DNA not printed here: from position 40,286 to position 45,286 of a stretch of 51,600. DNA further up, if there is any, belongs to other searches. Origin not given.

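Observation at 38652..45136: Coupled operon of a 1566-aa sacsin/NOV-like GHKL ATPase (DUF3883-like C-terminus) and an Upf1/Dna2-like SF1 helicase: candidate uncharacterised defence system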

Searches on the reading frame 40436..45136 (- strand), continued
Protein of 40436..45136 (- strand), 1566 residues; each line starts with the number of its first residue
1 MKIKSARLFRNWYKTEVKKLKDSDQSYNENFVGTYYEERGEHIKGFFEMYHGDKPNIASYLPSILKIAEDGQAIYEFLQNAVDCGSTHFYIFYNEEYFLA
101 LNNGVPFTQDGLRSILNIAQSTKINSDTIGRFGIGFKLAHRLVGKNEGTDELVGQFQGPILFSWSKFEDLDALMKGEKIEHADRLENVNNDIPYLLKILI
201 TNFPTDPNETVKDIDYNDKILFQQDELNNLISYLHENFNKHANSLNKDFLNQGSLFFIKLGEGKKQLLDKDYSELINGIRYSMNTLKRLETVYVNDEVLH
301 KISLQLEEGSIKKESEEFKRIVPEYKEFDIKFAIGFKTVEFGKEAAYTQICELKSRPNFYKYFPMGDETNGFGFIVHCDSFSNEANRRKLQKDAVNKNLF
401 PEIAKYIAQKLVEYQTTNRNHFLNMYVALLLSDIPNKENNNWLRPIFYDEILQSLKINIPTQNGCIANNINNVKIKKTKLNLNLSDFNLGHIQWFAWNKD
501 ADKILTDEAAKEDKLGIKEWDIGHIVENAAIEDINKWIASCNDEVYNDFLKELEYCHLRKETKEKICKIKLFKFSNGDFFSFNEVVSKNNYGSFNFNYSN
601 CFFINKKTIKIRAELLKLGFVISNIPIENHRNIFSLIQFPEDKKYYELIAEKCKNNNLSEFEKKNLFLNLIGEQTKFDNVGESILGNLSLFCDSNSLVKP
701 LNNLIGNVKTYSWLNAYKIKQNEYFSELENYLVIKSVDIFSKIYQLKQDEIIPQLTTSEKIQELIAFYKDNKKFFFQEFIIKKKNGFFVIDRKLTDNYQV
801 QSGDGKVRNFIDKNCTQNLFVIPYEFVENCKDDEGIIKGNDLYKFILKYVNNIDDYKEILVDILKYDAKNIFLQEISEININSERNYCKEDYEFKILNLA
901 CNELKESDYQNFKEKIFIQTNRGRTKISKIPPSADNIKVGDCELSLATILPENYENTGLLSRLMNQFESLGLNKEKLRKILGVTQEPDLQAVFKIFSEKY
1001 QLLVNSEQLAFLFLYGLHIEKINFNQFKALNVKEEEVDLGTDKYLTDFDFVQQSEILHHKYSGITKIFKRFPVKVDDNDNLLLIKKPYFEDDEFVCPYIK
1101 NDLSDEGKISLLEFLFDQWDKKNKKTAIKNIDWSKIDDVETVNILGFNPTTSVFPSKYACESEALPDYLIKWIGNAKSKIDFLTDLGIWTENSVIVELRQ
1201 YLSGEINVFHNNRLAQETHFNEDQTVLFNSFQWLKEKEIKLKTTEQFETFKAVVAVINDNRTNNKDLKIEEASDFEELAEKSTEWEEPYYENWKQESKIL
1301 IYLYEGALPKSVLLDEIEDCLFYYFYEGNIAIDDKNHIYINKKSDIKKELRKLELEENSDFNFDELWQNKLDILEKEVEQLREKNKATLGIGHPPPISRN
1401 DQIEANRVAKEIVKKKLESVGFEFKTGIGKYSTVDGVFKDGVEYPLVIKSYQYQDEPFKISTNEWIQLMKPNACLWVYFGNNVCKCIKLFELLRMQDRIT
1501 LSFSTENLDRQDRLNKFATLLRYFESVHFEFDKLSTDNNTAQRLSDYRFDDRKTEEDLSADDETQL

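Call 57: search_protein_families(library=padloc, proteins=[L009:1644-2762:+, L009:3183-5696:+, L009:5709-7796:+, L009:15238-17229:-, L009:17233-17688:-, L009:18590-19501:+, L009:19507-20511:+], max_evalue=0.00001)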
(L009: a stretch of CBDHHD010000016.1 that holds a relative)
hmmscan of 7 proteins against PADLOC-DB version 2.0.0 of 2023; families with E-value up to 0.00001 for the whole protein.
L009:1644-2762:+ (372 aa): 0 families

L009:3183-5696:+ (837 aa): 0 families

L009:5709-7796:+ (695 aa): 0 families

L009:15238-17229:- (663 aa): 0 families

L009:17233-17688:- (151 aa): 0 families

L009:18590-19501:+ (303 aa): 0 families

L009:19507-20511:+ (334 aa): 0 families

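Call 74: search_protein_families(library=pfam, proteins=[L076:8001-14918:+, L074:8001-14933:+, L080:14903-18091:+, L047:8001-13667:+], max_evalue=0.001)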
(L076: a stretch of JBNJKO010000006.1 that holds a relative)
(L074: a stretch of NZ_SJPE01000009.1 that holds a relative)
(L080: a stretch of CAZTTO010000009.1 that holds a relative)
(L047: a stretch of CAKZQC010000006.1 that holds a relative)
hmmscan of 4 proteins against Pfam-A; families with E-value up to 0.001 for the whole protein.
L076:8001-14918:+ (2305 aa): 9 families
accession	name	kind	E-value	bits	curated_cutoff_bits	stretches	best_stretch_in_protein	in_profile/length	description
PF13087.12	AAA_12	-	3e-23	82.8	27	1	2012-2206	9-191/195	AAA domain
PF13086.12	AAA_11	-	7.3e-16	59.1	27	2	1807-1882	10-94/257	AAA domain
PF13245.12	AAA_19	-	1.9e-12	48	25.1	1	1811-1978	10-132/134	AAA domain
PF25794.1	SACS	-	2.1e-10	41.3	32.8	1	66-151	6-107/247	Sacsin domain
PF13589.12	HATPase_c_3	-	1.1e-07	32.4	25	1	79-159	5-86/137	Histidine kinase-, DNA gyrase B-, and HSP90-like ATPase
PF13604.12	AAA_30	-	1e-05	25.8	27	1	1814-1978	20-131/191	AAA domain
PF13538.12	UvrD_C_2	-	4.9e-05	23.5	27.4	1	2151-2205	2-51/52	UvrD-like helicase C-terminal domain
PF00580.27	UvrD-helicase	-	0.00047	20.4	23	1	1814-1971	15-112/271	UvrD/REP helicase N-terminal domain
PF01443.25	Viral_helicase1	-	0.0008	19.7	21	0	2111-2204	139-225/228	Viral superfamily 1 RNA helicase core domain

L074:8001-14933:+ (2310 aa): 8 families
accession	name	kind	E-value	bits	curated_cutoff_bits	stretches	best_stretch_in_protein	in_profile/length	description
PF13087.12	AAA_12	-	6.3e-24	85.1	27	1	2035-2224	14-191/195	AAA domain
PF13086.12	AAA_11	-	2.7e-14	54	27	1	1803-1901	5-94/257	AAA domain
PF13245.12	AAA_19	-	1.9e-13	51.2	25.1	1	1813-1998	11-132/134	AAA domain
PF25794.1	SACS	-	2.4e-10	41.1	32.8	1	65-149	7-107/247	Sacsin domain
PF13589.12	HATPase_c_3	-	1.2e-07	32.2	25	1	77-158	5-87/137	Histidine kinase-, DNA gyrase B-, and HSP90-like ATPase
PF00580.27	UvrD-helicase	-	1.9e-07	31.5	23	1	1813-2053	13-157/271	UvrD/REP helicase N-terminal domain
PF13604.12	AAA_30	-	8.1e-07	29.4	27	1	1815-1998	20-131/191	AAA domain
PF13538.12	UvrD_C_2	-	0.00033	20.9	27.4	1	2169-2223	2-51/52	UvrD-like helicase C-terminal domain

L080:14903-18091:+ (1062 aa): 4 families
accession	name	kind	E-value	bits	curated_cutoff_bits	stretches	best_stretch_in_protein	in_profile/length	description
PF18766.7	SWI2_SNF2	-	3.3e-66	223.5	26.7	1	299-531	1-219/221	SWI2/SNF2 ATPase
PF04313.20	HSDR_N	-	2.1e-41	142.4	25.1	1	20-231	3-195/198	Type I restriction enzyme R protein N terminus (HSDR_N)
PF22679.2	T1R_D3-like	-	3.3e-18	67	27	1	639-722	83-156/158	Type I restriction enzyme subunit R domain 3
PF04851.21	ResIII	-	3.5e-18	66.5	22.5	1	297-471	5-163/164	Type III restriction enzyme, res subunit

L047:8001-13667:+ (1888 aa): 2 families
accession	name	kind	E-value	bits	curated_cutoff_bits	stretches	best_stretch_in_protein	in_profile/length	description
PF25794.1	SACS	-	1.8e-07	31.7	32.8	1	59-141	13-112/247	Sacsin domain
PF13589.12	HATPase_c_3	-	5.8e-07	30.1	25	1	64-144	4-86/137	Histidine kinase-, DNA gyrase B-, and HSP90-like ATPase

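Call 75: search_protein_families(library=padloc, proteins=[L074:8001-14933:+, L047:8001-13667:+, L031:8001-13007:+, L029:8001-12761:+], max_evalue=0.00001)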
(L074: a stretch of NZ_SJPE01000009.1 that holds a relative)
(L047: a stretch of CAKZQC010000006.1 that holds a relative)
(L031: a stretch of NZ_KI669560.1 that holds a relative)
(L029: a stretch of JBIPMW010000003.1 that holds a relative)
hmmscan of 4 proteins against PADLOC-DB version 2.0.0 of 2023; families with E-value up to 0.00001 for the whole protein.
L074:8001-14933:+ (2310 aa): 7 families
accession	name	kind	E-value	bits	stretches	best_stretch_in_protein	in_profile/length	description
PDLC03970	TmtA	-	1.4e-170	568.1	1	1-1696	1-1467/1552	-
PDLC03968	TmtA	-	3.5e-57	192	1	53-764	48-599/1486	-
PDLC03920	MkoA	-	3.3e-36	123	1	1808-2224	627-1073/1112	-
PDLC03921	MkoA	-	2.3e-24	83.2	1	1953-2224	1296-1564/1607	-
PDLC03924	MkoC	-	5.1e-18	62.6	1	2137-2228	856-945/1136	-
PDLC03965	TmtA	-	5.5e-10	35.9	1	76-149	31-101/1370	-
PDLC03971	TmtA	-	7.9e-09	31.6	1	78-149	57-131/1782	-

L047:8001-13667:+ (1888 aa): 1 family
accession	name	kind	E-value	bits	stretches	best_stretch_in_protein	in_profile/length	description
PDLC03970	TmtA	-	0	1210.6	2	1-869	1-841/1552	-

L031:8001-13007:+ (1668 aa): 4 families
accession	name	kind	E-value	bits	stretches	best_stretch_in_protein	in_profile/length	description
PDLC03970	TmtA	-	0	1527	1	1-1612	1-1538/1552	-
PDLC03968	TmtA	-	6.8e-25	85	1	57-398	71-364/1486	-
PDLC03965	TmtA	-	1.2e-07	28.2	1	65-137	34-104/1370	-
PDLC03971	TmtA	-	5.3e-07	25.5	0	65-136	58-133/1782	-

L029:8001-12761:+ (1586 aa): 3 families
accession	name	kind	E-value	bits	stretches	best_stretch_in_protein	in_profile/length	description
PDLC03970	TmtA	-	6e-259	861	1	1-1509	1-1515/1552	-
PDLC03968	TmtA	-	3.9e-35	118.9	1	56-439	51-369/1486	-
PDLC03965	TmtA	-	2.7e-09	33.6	1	75-141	34-103/1370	-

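Call 79: search_dna_similar(query=window:40436-45136:-, collection=plasmids, mode=protein, max_rows=12)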
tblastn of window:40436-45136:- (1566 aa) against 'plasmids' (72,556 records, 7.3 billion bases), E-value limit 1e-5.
Records with a match: 1; places in all: 1; records where one place covers at least 80% of the query: 0.
Best place of each record, by identity: <60% 1.
By first word of the organism name: Halosimplex 1.
By predicted mobility (MOB-suite, as given by PLSDB): non-mobilizable 1.
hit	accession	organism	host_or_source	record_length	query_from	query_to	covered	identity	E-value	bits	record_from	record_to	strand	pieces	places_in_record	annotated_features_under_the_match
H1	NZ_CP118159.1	Halosimplex aquaticum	cell culture,solar salterns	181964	41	412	24%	22.3%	5e-6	59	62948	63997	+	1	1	DUF3883 domain-containing protein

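Call 86: search_protein_families(library=padloc, alignment_id=A4, max_evalue=1e-10)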
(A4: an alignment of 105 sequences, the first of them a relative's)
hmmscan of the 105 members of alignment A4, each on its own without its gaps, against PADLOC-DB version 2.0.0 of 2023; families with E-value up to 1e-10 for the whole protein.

A. member 1, L002:577-2013:+ (479 aa): 0 families

B. families by the number of members that match (of 105 scanned): 272 families (the first 25 are shown)
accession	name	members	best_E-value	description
PDLC04154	HEC-06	2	1.6e-44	-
PDLC04157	HEC-06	2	1.5e-41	-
PDLC02693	Orf5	2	6.2e-38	Orf5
PDLC04155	HEC-06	2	9.3e-38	-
PDLC02695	Orf5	2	7e-35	Orf5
PDLC02700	Orf5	2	2.9e-30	Orf5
PDLC02358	Old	2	2e-28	Old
PDLC02701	Orf5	2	2.7e-24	Orf5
PDLC02979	AriA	2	1.6e-23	-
PDLC02792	SspE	2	9.3e-18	SspE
PDLC02686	Orf5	2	2.4e-16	Orf5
PDLC04505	PDC-M19A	2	5.3e-16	-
PDLC02980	AriA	2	2.2e-15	-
PDLC00067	GajA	2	1.1e-14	AAA ATPase domain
PDLC04178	HEC-01A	2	3.8e-14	-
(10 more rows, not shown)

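Call 89: find_encoding_contigs(protein=P0356, flank=6000, max_places=3)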
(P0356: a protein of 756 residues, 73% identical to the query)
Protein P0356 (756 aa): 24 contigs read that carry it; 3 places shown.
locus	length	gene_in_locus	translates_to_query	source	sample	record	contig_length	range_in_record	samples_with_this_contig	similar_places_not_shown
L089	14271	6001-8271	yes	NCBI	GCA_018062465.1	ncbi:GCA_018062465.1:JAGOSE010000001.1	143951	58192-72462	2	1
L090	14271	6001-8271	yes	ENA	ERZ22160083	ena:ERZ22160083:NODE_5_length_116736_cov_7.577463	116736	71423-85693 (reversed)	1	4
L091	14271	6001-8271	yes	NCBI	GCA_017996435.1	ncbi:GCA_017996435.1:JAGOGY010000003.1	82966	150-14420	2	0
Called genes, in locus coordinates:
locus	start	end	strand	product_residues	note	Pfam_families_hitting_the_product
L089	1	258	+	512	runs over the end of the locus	PF13181:TPR_8 (faint)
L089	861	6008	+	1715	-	-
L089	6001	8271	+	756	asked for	PF04851:ResIII, PF13086:AAA_11, PF20720:nSTAND3 (weak), PF13245:AAA_19, PF13604:AAA_30, PF13086:AAA_11, PF13087:AAA_12, PF13638:PIN_4, +1 more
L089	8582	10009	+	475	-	PF03572:Peptidase_S41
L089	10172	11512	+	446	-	PF00155:Aminotran_1_2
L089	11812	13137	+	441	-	PF05572:Peptidase_M43, PF18962:Por_Secre_tail (weak)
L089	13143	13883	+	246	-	PF20033:DUF6438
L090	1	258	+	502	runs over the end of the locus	PF13181:TPR_8 (faint)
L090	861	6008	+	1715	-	-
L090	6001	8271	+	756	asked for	PF04851:ResIII, PF13086:AAA_11, PF20720:nSTAND3 (weak), PF13245:AAA_19, PF13604:AAA_30, PF13086:AAA_11, PF13087:AAA_12, PF13638:PIN_4, +1 more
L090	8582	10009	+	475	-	PF03572:Peptidase_S41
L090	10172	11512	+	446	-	PF00155:Aminotran_1_2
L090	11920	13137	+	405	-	PF05572:Peptidase_M43, PF18962:Por_Secre_tail (weak)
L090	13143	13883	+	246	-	PF20033:DUF6438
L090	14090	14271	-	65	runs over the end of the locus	-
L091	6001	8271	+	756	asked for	PF04851:ResIII, PF13086:AAA_11, PF20720:nSTAND3 (weak), PF13245:AAA_19, PF13604:AAA_30, PF13086:AAA_11, PF13087:AAA_12, PF13638:PIN_4, +1 more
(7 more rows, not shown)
